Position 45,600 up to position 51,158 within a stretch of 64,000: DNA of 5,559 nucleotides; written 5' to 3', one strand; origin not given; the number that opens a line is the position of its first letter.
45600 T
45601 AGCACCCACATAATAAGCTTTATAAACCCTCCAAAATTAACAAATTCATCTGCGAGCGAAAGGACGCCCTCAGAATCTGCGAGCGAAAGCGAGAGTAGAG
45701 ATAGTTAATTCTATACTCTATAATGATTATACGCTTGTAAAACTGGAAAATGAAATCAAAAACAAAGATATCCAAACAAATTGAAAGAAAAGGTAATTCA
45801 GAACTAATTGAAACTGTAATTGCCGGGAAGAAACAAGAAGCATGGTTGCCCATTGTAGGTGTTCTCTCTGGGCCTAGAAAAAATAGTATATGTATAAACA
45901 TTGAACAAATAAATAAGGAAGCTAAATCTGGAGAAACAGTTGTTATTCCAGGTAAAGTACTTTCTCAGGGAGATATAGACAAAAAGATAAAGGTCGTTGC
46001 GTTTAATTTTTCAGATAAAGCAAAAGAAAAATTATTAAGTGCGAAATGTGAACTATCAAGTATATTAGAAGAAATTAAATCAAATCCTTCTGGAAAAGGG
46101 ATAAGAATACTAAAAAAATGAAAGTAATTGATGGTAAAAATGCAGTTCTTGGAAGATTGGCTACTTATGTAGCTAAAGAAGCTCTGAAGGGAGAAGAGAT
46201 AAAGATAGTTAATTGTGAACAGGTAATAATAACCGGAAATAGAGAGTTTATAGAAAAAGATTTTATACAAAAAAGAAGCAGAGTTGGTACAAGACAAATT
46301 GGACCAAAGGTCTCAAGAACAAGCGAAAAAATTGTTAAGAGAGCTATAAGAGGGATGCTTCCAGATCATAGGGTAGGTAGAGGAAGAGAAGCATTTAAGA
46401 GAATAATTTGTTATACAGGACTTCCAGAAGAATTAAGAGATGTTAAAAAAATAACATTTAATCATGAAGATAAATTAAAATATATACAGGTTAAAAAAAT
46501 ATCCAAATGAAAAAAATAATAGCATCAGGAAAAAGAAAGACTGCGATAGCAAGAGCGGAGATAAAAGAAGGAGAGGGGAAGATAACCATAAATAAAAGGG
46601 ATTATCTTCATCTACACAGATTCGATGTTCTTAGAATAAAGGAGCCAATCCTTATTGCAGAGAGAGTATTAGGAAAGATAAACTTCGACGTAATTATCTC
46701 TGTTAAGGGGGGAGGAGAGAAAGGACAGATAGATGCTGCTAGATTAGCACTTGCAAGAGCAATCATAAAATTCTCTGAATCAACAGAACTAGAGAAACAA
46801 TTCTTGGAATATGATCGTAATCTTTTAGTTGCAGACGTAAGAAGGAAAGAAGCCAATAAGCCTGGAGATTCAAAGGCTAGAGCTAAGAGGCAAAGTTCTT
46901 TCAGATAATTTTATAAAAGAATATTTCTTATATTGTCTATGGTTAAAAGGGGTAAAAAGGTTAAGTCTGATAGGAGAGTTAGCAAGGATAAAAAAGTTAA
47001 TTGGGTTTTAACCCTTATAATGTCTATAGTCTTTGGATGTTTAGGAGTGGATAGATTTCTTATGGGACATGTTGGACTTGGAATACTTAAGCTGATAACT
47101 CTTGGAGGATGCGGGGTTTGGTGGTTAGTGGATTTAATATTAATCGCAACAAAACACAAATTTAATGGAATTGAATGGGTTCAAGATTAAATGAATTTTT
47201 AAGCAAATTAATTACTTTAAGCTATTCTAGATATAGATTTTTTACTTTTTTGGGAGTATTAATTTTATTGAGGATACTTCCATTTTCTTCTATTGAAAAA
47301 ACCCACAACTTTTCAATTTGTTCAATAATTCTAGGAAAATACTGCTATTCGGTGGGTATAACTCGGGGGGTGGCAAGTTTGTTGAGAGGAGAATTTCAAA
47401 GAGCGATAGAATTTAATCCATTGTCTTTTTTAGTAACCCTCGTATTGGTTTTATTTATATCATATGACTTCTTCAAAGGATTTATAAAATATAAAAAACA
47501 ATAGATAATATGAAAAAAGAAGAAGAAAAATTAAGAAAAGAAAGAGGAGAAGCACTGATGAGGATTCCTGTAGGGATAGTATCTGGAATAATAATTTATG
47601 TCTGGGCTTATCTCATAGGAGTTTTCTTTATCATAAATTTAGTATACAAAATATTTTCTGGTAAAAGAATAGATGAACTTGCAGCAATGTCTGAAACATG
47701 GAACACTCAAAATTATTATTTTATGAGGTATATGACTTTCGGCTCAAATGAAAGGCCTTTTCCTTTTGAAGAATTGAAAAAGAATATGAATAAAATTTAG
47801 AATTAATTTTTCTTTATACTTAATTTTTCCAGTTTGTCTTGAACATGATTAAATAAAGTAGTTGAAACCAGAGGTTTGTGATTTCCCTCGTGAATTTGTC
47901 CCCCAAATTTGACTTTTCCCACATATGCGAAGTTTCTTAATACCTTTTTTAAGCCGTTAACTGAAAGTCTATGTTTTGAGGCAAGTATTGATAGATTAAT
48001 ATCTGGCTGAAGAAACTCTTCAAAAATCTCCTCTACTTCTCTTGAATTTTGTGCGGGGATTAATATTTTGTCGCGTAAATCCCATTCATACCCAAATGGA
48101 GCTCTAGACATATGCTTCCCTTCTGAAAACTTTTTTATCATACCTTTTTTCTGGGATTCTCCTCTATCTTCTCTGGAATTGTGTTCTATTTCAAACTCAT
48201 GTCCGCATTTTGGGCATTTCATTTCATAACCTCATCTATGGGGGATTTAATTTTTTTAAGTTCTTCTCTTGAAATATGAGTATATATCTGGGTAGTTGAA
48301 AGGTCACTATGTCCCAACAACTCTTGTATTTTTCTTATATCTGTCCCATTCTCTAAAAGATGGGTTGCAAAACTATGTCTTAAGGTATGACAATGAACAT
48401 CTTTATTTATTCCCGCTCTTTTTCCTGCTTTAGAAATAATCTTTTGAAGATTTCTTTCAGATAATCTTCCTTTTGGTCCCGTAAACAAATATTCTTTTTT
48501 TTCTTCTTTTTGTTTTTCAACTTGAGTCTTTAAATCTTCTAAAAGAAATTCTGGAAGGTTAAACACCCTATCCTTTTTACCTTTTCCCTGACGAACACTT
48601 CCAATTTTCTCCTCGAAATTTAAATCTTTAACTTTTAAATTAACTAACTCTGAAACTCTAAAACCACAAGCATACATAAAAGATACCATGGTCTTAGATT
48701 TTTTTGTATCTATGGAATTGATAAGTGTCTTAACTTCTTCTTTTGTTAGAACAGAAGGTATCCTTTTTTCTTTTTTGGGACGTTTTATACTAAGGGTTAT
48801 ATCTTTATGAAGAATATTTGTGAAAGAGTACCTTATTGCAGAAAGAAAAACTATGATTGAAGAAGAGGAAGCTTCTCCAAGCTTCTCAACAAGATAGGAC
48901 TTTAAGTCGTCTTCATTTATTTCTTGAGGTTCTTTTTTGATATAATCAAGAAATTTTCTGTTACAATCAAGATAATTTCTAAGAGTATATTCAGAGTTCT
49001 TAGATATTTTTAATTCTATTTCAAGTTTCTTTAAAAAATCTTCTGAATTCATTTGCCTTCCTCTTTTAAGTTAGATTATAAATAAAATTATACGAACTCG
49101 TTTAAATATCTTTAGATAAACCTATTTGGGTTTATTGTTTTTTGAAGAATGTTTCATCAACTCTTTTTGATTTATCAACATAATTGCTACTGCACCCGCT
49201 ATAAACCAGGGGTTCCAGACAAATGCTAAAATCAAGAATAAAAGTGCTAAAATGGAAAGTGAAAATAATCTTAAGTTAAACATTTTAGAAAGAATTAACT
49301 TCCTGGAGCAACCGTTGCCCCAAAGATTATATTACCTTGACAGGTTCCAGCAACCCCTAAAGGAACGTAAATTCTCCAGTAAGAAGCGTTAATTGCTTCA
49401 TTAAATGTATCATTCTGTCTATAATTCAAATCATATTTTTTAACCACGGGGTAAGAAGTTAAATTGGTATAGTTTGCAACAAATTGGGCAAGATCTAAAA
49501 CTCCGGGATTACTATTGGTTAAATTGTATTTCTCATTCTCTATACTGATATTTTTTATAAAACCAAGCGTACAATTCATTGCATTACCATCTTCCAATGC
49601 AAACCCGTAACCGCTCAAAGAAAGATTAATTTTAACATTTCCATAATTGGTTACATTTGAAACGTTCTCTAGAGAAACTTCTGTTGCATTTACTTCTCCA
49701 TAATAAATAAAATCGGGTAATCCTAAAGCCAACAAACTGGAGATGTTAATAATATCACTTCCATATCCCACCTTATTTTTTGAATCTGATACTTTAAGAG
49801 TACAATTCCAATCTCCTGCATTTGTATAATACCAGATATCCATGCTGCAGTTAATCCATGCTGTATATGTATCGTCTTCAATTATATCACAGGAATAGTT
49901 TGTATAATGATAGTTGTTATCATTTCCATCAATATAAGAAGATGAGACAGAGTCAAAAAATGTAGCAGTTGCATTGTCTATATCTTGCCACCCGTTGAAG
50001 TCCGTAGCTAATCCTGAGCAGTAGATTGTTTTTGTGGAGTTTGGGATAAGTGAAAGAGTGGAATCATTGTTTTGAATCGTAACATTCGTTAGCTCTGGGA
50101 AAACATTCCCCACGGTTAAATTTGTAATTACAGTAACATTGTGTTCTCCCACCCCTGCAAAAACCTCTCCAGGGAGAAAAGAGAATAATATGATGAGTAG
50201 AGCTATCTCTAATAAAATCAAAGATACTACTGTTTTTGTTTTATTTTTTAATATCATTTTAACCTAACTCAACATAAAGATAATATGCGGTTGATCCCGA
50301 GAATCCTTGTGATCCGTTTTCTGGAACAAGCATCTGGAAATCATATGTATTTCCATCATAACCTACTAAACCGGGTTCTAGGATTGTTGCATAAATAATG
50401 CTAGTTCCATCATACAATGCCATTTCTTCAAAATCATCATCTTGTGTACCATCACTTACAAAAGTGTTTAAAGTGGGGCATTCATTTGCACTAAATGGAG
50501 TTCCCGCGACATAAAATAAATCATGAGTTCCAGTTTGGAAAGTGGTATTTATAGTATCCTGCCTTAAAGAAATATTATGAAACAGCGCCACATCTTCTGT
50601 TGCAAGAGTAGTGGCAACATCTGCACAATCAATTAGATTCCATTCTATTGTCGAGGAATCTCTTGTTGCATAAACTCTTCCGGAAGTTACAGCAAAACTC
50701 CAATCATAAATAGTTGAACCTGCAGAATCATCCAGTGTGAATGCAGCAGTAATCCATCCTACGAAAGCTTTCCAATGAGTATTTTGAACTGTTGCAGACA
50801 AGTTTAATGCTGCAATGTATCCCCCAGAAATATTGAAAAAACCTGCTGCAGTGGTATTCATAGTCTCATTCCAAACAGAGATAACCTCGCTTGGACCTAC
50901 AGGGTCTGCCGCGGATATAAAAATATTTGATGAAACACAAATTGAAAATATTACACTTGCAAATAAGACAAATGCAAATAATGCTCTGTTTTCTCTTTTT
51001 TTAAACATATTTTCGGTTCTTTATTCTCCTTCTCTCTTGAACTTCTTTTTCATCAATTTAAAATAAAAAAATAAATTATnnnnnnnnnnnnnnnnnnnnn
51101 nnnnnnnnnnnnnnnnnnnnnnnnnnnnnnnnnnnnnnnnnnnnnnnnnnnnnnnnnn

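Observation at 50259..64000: Shared extreme C-terminal motif (aromatic-x-V-E-L/I-stop) on six secreted proteins including the giant protein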

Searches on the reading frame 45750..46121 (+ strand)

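Call 69: search_protein_families(library=pfam, proteins=[window:45750-46121:+], max_evalue=0.001)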
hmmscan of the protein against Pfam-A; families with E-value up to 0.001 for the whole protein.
window:45750-46121:+ (123 aa): 1 family
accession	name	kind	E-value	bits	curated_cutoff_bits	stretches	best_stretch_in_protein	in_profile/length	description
PF00828.25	Ribosomal_L27A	-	0.0001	23.1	21.5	1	67-98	36-67/72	Ribosomal proteins 50S-L15, 50S-L18e, 60S-L27A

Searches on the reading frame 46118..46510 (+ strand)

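Call 69: search_protein_families(library=pfam, proteins=[window:46118-46510:+], max_evalue=0.001)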
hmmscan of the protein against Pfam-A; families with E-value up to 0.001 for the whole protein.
window:46118-46510:+ (130 aa): 1 family
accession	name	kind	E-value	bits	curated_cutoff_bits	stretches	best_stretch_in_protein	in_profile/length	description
PF00572.24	Ribosomal_L13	-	3.6e-15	56.5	23.8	1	3-103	5-117/119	Ribosomal protein L13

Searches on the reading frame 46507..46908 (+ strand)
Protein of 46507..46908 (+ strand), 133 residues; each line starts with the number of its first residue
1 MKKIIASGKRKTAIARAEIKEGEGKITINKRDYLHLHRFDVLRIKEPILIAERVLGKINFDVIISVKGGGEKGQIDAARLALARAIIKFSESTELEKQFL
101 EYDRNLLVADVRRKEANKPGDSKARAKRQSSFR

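Call 69: search_protein_families(library=pfam, proteins=[window:46507-46908:+], max_evalue=0.001)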
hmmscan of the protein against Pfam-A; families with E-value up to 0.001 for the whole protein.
window:46507-46908:+ (133 aa): 1 family
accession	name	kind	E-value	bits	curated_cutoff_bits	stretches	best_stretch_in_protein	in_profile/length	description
PF00380.25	Ribosomal_S9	-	2.3e-32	112.4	22.5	1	8-133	1-121/121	Ribosomal protein S9/S16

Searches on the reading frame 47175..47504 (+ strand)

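Call 69: search_protein_families(library=pfam, proteins=[window:47175-47504:+], max_evalue=0.001)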
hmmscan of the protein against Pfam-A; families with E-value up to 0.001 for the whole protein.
window:47175-47504:+ (109 aa): 1 family
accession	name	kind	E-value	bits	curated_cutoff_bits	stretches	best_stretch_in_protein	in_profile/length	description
PF10825.13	DUF2752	-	2.8e-09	37.3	27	1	52-95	6-49/49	Protein of unknown function (DUF2752)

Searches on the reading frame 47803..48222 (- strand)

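Call 5: search_protein_families(library=pfam, proteins=[window:47803-48222:-], max_evalue=0.1)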
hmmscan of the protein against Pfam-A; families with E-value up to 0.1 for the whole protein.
window:47803-48222:- (139 aa): 3 families
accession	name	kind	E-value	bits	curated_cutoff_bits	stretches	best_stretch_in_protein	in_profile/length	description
PF07508.19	Recombinase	-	3.8e-06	27.5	21.1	1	85-133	39-101/102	Recombinase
PF09723.15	Zn_ribbon_8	-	0.019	15.4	34.4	1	2-18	7-23/41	Zinc ribbon domain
PF08271.17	Zn_Ribbon_TF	-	0.066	13.2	29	1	1-22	1-19/43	TFIIB zinc-binding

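Call 6: search_protein_families(library=ncbifam, proteins=[window:47803-48222:-], max_evalue=0.1)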
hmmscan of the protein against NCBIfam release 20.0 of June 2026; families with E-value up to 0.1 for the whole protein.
window:47803-48222:- (139 aa): 3 families
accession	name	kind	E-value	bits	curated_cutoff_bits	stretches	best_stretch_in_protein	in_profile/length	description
NF047344.1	SCCmet_CcrA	equivalog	0.00042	19.5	700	1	18-131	129-248/442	cassette chromosome recombinase CcrA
NF041201.1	recomb_XisF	equivalog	0.0051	15.8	375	1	66-133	201-277/465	fdxN element excision recombinase XisF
NF047912.1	ECs_2282_CxxC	subfamily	0.022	14.7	37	0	1-18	3-19/60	ECs_2282 family putative zinc-binding protein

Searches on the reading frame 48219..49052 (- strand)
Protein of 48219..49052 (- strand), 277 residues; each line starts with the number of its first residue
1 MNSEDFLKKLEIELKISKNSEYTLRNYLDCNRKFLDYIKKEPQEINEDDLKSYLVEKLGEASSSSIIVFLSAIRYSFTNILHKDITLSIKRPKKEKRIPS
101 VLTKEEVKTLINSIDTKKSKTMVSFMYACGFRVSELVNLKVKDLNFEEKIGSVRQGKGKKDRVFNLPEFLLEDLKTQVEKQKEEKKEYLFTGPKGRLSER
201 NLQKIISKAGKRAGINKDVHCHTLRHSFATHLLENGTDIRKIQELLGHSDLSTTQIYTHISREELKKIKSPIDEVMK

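Call 5: search_protein_families(library=pfam, proteins=[window:48219-49052:-], max_evalue=0.1)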
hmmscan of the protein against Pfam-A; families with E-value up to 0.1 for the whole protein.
window:48219-49052:- (277 aa): 6 families
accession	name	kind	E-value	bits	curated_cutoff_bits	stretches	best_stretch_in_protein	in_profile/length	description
PF00589.27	Phage_integrase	-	7.6e-50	169.5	27.1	1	101-262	2-170/172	Phage integrase family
PF02899.23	Phage_int_SAM_1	-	1.3e-06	29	22.3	1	6-76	4-75/83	Phage integrase, N-terminal SAM-like domain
PF13495.12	Phage_int_SAM_4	-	1.4e-06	29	27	1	7-85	2-83/85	Phage integrase, N-terminal SAM-like domain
PF13833.12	EF-hand_8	-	0.022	14.9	28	0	193-225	1-32/54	EF-hand domain pair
PF13876.11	Phage_gp49_66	-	0.03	15.2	27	1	96-172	4-79/82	Phage protein (N4 Gp49/phage Sf6 gene 66) family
PF10035.14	DUF2179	-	0.078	13.3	22.8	0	252-275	16-39/55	Uncharacterized protein conserved in bacteria (DUF2179)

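Call 6: search_protein_families(library=ncbifam, proteins=[window:48219-49052:-], max_evalue=0.1)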
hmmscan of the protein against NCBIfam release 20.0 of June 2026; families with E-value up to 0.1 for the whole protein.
window:48219-49052:- (277 aa): 14 families
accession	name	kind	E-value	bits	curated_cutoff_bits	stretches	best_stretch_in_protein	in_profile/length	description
NF040815.2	recomb_XerA_Arch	equivalog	1.7e-73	247.4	220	1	11-268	4-262/263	site-specific tyrosine recombinase/integron integrase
TIGR02225.1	recomb_XerD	equivalog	2.9e-64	217.2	329.6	1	4-268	1-282/290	site-specific tyrosine recombinase XerD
TIGR02249.1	integrase_gron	subfamily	6.6e-63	213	265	2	197-274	237-314/315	integron integrase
NF001399.0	PRK00283.1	subfamily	1.1e-61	208.7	279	1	4-268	10-291/300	tyrosine recombinase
TIGR02224.1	recomb_XerC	equivalog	6.1e-60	203.1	335.15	1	5-268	2-285/295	tyrosine recombinase XerC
NF002331.0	PRK01287.1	subfamily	3.6e-40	138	371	1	70-269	104-321/365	site-specific tyrosine recombinase XerC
NF011946.0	PRK15417.1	equivalog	8.4e-40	137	435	2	199-275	254-330/337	integron integrase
NF003462.0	PRK05084.1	equivalog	2e-26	92.6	267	1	115-267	193-351/360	tyrosine recombinase XerS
NF007370.0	PRK09870.1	subfamily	1.7e-18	67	221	1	96-259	7-178/200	tyrosine-type DNA invertase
NF007371.0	PRK09871.1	subfamily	5.8e-17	61.9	222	1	102-259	7-173/198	tyrosine-type DNA invertase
NF041502.1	integrase_1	equivalog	1.3e-09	37.3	350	1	161-276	256-376/484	site-specific integrase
NF002685.0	PRK02436.1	equivalog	3.8e-07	30.2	178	1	92-253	87-239/245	site-specific tyrosine recombinase XerD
NF040693.1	recomb_GmtY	equivalog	3.6e-06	26.5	340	1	200-266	368-438/441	gamma-mobile-trio recombinase GmtY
NF007246.0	PRK09692.1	domain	0.092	11.3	434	0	87-251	201-366/413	integrase domain-containing protein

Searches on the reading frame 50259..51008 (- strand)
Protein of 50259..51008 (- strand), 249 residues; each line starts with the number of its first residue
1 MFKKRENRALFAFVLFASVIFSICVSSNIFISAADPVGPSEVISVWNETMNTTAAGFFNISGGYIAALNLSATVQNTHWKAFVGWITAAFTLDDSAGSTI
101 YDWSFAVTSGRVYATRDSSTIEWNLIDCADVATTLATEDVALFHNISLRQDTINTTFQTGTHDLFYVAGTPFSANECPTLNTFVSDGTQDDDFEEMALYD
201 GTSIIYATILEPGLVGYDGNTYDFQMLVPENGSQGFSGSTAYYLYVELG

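Call 5: search_protein_families(library=pfam, proteins=[window:50259-51008:-], max_evalue=0.1)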
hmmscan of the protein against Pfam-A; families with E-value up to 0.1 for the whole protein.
window:50259-51008:- (249 aa): 0 families

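Call 6: search_protein_families(library=ncbifam, proteins=[window:50259-51008:-], max_evalue=0.1)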
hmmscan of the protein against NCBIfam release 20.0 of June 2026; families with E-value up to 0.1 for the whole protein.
window:50259-51008:- (249 aa): 0 families
